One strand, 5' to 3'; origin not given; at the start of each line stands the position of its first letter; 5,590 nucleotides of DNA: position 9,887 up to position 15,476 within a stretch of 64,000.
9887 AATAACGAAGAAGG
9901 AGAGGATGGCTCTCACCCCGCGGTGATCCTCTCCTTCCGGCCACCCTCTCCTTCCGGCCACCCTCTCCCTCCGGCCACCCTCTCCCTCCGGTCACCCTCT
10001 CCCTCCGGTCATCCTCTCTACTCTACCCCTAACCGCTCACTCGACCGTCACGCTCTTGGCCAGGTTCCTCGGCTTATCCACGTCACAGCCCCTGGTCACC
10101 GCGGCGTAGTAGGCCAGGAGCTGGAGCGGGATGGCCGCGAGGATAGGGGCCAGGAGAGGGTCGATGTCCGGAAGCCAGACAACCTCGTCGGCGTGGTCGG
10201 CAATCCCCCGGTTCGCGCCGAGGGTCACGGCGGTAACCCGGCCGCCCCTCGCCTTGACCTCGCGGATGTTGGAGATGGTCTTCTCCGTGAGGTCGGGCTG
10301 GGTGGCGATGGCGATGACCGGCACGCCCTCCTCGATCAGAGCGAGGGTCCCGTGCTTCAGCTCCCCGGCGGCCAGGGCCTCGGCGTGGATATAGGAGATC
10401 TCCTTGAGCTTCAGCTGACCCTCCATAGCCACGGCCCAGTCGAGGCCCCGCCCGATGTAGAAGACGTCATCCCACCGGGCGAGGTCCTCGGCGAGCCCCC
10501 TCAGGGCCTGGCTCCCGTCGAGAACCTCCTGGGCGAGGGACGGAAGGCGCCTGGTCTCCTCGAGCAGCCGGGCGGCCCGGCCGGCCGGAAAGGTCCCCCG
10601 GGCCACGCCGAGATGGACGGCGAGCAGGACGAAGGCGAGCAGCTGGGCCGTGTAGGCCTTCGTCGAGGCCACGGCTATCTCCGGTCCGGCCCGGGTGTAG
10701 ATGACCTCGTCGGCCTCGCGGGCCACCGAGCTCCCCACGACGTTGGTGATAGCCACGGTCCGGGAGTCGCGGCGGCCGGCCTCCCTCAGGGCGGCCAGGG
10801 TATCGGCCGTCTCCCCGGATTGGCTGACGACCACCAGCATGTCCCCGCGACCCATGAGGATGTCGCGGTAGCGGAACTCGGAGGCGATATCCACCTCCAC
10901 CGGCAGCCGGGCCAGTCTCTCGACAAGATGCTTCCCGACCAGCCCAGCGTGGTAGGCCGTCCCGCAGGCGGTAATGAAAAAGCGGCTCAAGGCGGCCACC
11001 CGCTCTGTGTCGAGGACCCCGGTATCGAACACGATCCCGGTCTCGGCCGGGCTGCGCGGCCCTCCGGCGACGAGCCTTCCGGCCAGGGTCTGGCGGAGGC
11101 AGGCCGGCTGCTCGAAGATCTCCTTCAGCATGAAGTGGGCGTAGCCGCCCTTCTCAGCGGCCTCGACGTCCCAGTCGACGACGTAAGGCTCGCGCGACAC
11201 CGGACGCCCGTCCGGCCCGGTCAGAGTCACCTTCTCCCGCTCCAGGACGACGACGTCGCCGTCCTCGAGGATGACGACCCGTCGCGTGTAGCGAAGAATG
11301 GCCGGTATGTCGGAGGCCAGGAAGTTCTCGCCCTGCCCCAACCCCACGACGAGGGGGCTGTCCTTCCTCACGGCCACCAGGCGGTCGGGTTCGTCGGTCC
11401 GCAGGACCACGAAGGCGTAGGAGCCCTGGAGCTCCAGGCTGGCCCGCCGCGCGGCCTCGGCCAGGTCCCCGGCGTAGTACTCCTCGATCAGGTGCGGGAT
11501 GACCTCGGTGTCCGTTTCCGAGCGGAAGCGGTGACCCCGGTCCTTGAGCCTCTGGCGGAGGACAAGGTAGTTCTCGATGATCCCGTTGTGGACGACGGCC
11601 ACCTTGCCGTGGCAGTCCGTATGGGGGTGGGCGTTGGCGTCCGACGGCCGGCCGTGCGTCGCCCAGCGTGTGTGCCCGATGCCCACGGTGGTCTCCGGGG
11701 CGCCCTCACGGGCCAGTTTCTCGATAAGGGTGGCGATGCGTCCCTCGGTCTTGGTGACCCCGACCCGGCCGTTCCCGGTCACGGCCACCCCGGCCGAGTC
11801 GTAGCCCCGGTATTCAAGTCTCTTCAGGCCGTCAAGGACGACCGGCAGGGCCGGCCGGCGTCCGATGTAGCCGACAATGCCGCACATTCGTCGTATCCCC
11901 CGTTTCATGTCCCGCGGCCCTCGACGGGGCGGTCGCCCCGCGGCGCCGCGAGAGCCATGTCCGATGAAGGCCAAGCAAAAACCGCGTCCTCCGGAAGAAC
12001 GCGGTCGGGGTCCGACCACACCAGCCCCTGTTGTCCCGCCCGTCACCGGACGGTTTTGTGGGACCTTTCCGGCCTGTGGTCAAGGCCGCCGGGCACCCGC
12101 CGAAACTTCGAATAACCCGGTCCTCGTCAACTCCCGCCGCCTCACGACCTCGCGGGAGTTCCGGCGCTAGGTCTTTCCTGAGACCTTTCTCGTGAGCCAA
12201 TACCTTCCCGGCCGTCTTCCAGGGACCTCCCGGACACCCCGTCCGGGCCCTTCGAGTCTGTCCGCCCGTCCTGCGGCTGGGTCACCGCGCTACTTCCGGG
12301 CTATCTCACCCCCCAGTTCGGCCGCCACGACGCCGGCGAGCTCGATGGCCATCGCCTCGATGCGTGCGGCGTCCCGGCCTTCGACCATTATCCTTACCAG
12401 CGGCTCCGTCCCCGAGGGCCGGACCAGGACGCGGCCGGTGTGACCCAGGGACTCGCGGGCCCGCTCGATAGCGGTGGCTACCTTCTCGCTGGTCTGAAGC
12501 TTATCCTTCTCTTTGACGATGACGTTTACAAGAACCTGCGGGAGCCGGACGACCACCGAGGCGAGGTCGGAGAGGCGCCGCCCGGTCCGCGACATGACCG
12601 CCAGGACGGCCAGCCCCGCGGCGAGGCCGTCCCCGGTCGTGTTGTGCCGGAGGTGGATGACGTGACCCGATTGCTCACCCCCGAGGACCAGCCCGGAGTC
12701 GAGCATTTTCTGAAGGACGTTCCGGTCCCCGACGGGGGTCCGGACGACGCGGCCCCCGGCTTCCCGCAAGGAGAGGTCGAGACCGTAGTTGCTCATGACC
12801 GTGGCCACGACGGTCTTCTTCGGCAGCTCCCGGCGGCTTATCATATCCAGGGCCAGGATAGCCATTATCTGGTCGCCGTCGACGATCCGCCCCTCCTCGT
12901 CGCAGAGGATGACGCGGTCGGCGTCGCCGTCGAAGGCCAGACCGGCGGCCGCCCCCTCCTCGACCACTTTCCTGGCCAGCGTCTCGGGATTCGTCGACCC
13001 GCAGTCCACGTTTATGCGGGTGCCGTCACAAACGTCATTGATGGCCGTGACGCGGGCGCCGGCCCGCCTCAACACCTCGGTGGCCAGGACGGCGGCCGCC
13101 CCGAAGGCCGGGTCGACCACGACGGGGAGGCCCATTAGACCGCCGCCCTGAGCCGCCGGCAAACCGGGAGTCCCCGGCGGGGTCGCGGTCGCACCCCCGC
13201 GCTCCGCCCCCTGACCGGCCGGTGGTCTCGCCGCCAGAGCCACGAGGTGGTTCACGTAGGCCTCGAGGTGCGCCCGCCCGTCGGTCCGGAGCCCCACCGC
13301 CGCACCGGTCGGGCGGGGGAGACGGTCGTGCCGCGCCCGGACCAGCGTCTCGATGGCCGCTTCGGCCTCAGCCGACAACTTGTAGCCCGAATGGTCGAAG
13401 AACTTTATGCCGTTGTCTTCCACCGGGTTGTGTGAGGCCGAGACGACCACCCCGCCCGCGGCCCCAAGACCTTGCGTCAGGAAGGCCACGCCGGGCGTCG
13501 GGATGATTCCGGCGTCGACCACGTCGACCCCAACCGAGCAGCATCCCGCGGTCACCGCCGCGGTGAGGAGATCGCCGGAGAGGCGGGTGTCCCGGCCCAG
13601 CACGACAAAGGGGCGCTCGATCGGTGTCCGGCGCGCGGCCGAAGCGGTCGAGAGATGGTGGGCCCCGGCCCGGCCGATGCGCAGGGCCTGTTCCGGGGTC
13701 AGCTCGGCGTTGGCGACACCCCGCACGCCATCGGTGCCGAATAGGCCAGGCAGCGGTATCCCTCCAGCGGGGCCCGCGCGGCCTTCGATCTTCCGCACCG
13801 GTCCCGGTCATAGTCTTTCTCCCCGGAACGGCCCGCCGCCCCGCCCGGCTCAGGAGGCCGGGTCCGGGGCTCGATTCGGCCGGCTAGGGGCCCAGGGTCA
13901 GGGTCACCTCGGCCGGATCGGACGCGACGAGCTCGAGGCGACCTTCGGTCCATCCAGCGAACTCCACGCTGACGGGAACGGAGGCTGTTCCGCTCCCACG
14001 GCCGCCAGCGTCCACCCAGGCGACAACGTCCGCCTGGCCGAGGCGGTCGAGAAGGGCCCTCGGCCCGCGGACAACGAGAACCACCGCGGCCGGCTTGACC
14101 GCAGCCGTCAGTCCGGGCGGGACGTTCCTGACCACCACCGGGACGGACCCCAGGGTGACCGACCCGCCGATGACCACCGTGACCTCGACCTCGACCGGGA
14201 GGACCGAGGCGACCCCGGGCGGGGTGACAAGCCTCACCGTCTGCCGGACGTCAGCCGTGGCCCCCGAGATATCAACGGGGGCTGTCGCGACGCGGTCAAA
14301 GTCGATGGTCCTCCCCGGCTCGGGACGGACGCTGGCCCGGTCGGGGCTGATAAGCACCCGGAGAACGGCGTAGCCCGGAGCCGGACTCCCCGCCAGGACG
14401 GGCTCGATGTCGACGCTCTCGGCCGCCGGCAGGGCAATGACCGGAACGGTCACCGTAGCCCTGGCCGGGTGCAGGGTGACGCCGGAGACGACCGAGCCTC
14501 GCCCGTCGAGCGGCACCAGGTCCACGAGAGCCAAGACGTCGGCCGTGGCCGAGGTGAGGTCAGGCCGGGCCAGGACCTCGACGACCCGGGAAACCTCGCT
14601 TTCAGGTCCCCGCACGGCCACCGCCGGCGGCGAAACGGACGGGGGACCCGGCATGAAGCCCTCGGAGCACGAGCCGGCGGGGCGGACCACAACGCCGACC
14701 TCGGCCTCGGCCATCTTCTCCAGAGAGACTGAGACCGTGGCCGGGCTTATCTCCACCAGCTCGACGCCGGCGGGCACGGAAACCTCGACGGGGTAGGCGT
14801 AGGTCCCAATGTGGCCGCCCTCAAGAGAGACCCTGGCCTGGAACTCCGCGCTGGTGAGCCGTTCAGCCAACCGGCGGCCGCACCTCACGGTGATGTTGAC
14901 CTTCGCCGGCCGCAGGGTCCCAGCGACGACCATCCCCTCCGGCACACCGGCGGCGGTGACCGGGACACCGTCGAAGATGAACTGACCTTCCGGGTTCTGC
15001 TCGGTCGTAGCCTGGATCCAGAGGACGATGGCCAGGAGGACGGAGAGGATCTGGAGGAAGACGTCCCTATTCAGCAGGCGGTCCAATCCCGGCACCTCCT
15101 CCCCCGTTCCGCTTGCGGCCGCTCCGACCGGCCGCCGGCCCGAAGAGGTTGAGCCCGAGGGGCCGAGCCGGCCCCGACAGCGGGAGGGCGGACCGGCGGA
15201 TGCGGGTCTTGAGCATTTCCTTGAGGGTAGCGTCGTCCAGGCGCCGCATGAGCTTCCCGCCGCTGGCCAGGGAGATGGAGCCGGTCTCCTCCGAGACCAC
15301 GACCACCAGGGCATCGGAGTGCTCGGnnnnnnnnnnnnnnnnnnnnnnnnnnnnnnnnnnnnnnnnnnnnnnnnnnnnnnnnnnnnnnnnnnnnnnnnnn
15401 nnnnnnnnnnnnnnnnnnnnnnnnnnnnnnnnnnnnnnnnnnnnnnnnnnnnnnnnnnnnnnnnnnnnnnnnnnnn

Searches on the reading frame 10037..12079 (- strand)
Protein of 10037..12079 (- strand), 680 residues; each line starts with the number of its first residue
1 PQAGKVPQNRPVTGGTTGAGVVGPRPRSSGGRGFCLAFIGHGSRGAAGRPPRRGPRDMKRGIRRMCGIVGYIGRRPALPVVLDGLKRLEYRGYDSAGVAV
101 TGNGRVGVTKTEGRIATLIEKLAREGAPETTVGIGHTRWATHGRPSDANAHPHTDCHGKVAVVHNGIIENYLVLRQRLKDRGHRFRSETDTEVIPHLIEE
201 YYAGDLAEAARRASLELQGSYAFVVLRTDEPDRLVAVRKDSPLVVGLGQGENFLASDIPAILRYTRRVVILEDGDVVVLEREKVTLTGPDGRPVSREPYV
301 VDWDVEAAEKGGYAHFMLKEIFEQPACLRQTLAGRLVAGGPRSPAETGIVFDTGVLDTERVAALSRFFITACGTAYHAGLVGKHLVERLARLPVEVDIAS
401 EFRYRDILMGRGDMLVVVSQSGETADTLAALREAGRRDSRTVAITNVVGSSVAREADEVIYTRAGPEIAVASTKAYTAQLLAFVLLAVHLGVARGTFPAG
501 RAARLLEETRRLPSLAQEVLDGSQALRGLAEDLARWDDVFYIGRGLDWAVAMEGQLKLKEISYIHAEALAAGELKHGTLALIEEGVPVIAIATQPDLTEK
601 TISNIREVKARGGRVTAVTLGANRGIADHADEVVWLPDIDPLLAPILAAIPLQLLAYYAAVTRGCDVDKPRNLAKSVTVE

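Call 54: search_protein_families(library=pfam, proteins=[window:10037-12079:-], max_evalue=0.0001)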
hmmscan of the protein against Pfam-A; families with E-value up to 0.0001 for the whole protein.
window:10037-12079:- (680 aa): 3 families
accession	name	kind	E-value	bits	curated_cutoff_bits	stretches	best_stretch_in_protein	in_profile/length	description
PF01380.27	SIS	-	6e-58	194.7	25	2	366-488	7-130/131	SIS domain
PF13522.11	GATase_6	-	5.3e-21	75.4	27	1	129-254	9-127/130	Glutamine amidotransferase domain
PF13537.11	GATase_7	-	5.7e-17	62.3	25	1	146-262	9-122/123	Glutamine amidotransferase domain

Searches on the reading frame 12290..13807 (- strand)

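Call 54: search_protein_families(library=pfam, proteins=[window:12290-13807:-], max_evalue=0.0001)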
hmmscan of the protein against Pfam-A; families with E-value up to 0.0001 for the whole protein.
window:12290-13807:- (505 aa): 4 families
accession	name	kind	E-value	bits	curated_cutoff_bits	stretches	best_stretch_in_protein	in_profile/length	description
PF02878.22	PGM_PMM_I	-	2.6e-38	131.2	22.5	1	22-158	3-133/138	Phosphoglucomutase/phosphomannomutase, alpha/beta/alpha domain I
PF02880.22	PGM_PMM_III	-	3.4e-35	121.1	20.7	1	310-417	1-110/115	Phosphoglucomutase/phosphomannomutase, alpha/beta/alpha domain III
PF00408.26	PGM_PMM_IV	-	7.6e-19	68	23.1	1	426-491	1-66/68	Phosphoglucomutase/phosphomannomutase, C-terminal domain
PF02879.22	PGM_PMM_II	-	1e-13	52.1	29.3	1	226-306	20-103/103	Phosphoglucomutase/phosphomannomutase, alpha/beta/alpha domain II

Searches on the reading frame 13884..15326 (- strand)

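Call 54: search_protein_families(library=pfam, proteins=[window:13884-15326:-], max_evalue=0.0001)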
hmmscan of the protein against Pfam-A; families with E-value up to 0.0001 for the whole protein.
window:13884-15326:- (480 aa): 1 family
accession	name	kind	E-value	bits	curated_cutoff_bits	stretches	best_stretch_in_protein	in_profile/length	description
PF07949.17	YbbR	-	1.5e-28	99.4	22.3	3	305-384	1-81/81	YbbR-like protein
